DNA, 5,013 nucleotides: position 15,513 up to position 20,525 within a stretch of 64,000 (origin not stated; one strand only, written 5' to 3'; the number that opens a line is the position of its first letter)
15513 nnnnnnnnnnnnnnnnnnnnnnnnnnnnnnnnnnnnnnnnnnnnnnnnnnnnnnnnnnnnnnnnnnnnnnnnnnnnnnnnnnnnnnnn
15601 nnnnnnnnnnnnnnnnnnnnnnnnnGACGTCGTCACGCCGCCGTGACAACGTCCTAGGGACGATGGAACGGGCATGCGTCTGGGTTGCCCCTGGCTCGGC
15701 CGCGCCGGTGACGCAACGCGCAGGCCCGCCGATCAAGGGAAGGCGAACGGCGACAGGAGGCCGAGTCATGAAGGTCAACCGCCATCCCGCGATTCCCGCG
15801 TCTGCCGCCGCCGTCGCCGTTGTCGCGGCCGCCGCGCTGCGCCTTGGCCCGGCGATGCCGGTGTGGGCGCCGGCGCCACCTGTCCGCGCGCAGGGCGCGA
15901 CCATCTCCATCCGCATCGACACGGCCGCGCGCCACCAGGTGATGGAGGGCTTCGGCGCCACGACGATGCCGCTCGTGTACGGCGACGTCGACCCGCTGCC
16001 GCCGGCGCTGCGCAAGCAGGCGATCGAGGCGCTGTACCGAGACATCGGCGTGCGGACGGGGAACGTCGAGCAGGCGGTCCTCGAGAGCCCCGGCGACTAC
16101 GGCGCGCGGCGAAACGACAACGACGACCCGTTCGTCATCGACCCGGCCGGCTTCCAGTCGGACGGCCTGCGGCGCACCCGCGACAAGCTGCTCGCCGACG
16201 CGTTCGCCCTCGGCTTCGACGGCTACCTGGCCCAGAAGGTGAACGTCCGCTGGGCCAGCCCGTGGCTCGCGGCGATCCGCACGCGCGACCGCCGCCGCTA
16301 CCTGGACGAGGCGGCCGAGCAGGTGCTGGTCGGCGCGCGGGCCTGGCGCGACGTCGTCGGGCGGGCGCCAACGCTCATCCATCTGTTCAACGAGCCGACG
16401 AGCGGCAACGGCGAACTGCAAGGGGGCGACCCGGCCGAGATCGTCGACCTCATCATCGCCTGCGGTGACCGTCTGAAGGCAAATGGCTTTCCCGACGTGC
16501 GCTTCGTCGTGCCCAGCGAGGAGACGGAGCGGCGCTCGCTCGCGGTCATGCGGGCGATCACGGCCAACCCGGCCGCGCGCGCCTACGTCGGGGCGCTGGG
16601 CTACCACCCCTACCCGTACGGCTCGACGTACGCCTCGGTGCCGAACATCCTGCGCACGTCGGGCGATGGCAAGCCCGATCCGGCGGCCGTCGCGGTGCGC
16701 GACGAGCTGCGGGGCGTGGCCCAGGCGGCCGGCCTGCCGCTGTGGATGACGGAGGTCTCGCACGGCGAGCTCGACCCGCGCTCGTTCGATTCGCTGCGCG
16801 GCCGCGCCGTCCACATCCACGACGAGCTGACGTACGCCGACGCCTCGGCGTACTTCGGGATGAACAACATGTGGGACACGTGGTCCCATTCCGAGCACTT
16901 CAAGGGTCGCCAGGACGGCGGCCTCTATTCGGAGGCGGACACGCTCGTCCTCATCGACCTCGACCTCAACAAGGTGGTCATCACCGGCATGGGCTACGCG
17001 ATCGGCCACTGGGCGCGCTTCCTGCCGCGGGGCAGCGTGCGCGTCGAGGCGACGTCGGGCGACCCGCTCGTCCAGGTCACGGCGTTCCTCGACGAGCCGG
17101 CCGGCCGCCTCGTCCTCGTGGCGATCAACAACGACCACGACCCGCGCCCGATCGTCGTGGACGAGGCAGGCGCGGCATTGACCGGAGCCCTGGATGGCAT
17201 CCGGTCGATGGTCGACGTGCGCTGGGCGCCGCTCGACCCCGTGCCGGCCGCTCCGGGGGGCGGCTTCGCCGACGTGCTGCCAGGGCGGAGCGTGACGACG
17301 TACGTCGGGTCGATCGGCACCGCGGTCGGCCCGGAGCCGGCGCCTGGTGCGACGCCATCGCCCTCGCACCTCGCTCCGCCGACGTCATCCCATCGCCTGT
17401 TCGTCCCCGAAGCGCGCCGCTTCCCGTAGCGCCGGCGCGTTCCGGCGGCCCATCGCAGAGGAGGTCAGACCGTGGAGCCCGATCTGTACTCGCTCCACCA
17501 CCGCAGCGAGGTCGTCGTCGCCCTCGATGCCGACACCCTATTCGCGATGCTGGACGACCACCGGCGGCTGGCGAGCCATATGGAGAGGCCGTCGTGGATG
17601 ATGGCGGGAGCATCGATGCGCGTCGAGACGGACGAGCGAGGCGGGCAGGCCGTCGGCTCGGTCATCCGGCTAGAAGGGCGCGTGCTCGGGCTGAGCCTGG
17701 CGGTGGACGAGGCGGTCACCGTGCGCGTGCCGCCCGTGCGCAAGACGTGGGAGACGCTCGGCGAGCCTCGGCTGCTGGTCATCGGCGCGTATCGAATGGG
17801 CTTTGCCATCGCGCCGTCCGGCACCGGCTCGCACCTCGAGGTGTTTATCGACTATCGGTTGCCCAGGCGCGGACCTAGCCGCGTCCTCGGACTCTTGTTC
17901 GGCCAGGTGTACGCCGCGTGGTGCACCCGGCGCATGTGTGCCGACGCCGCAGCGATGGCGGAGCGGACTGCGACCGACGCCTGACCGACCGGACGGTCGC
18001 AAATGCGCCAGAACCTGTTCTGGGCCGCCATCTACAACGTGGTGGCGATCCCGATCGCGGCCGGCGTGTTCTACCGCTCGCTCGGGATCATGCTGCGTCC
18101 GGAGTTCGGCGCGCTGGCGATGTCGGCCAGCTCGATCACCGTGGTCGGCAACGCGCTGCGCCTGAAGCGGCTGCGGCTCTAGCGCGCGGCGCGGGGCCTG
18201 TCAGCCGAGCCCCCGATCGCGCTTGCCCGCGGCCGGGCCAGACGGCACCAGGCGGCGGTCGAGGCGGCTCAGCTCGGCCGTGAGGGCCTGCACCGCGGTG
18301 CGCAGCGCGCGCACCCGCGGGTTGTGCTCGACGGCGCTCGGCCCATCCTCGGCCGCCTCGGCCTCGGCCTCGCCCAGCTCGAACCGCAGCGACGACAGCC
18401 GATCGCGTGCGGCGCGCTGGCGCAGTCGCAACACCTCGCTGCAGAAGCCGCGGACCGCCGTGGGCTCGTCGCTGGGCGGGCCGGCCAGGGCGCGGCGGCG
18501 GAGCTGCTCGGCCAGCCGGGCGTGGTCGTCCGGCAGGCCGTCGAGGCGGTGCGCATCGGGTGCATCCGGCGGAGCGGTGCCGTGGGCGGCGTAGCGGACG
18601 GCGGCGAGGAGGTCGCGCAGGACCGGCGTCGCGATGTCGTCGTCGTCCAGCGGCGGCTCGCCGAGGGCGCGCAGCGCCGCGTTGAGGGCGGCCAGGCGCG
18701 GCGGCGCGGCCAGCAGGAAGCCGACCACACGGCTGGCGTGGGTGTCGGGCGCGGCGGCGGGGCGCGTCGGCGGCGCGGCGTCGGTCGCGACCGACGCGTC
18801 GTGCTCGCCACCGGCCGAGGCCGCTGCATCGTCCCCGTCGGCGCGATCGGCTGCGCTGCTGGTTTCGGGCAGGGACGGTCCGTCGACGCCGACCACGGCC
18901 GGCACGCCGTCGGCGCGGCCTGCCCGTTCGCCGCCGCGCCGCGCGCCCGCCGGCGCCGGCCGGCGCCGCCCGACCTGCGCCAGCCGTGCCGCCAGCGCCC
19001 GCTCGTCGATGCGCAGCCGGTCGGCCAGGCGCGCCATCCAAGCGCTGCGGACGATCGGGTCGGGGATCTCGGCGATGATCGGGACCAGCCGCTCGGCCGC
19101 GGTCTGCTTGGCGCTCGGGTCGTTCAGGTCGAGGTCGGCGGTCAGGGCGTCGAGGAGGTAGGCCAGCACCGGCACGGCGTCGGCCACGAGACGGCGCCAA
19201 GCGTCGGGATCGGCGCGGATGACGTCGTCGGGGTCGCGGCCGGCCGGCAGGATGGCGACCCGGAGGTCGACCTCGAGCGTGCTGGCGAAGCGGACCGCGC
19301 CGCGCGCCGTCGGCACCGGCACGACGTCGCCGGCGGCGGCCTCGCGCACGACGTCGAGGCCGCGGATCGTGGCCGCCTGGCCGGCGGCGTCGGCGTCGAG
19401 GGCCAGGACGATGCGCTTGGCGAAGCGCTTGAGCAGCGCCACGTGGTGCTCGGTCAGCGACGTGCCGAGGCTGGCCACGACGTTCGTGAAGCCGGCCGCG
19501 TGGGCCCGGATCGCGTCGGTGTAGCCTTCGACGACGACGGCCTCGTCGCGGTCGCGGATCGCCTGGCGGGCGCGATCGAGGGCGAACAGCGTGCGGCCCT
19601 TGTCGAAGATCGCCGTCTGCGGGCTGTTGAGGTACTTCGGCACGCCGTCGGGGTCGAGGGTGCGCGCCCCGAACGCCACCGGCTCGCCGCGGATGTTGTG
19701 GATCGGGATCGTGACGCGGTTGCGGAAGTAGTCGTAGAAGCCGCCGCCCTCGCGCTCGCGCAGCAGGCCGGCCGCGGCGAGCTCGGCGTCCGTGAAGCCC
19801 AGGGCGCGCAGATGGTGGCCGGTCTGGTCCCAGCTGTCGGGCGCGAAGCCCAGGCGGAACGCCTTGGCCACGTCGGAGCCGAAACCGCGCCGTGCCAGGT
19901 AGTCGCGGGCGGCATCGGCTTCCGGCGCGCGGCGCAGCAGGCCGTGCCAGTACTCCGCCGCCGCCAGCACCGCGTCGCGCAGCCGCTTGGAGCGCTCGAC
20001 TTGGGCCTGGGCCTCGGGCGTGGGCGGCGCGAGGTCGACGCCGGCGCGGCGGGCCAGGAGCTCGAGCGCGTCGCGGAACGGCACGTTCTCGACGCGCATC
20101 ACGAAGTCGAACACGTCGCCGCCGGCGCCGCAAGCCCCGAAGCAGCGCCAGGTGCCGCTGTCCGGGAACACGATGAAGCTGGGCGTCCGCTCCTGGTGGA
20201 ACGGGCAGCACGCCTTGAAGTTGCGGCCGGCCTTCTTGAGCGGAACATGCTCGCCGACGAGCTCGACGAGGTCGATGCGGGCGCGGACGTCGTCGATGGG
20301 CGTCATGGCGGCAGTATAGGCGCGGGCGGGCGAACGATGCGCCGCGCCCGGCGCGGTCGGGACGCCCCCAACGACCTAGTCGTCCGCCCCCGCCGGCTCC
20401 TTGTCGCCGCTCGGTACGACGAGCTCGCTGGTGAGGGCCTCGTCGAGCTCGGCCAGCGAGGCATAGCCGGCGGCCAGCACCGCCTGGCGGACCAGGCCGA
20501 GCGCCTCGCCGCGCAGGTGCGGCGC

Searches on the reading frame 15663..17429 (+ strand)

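Call 69: search_protein_families(library=pfam, proteins=[window:15663-17429:+], max_evalue=0.00001)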
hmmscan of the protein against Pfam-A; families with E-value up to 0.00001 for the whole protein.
window:15663-17429:+ (588 aa): 1 family
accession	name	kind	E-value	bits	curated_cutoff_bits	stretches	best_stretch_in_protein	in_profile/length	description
PF17189.10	Glyco_hydro_30C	-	3.3e-07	30.8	22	1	457-547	1-65/65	Glycosyl hydrolase family 30 beta sandwich domain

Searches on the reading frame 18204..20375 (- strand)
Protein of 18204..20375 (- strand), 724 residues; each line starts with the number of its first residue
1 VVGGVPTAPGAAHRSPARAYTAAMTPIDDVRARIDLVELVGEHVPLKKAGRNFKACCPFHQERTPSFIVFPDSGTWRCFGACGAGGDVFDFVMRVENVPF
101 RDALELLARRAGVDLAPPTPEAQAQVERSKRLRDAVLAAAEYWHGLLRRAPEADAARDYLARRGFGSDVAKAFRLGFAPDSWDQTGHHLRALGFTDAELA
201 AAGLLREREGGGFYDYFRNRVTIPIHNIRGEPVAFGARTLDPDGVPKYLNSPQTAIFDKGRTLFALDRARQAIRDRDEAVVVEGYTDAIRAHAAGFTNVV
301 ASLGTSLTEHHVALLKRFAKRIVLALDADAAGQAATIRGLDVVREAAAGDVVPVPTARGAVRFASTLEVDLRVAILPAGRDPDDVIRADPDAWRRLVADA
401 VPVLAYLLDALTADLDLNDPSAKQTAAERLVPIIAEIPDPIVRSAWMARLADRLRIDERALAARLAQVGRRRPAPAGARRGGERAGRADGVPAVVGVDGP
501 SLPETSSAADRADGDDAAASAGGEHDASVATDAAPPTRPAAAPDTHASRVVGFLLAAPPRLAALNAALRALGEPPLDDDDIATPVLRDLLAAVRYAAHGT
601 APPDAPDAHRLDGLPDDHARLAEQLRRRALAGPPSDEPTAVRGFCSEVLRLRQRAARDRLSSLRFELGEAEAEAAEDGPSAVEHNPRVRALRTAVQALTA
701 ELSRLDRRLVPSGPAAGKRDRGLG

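Call 69: search_protein_families(library=pfam, proteins=[window:18204-20375:-], max_evalue=0.00001)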
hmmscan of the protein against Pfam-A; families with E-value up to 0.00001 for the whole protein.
window:18204-20375:- (724 aa): 6 families
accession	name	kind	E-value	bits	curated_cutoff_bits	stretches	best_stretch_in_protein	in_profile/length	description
PF08275.17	DNAG_N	-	2.7e-37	128.2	26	1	147-269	6-127/128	DNA primase catalytic core, N-terminal domain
PF01807.25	Zn_ribbon_DnaG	-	9.7e-31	105.9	24.9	1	26-115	5-93/98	CHC2 zinc finger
PF13155.12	Toprim_2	-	3e-17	63.2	22.1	1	280-347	1-70/88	Toprim-like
PF13662.12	Toprim_4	-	3.7e-17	62.8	25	1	278-341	2-72/85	Toprim domain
PF01751.28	Toprim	-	4.5e-13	49.6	23.1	1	279-346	2-83/96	Toprim domain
PF10410.14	DnaB_bind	-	7.5e-13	49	20.6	1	405-458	2-55/56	DnaB-helicase binding domain of primase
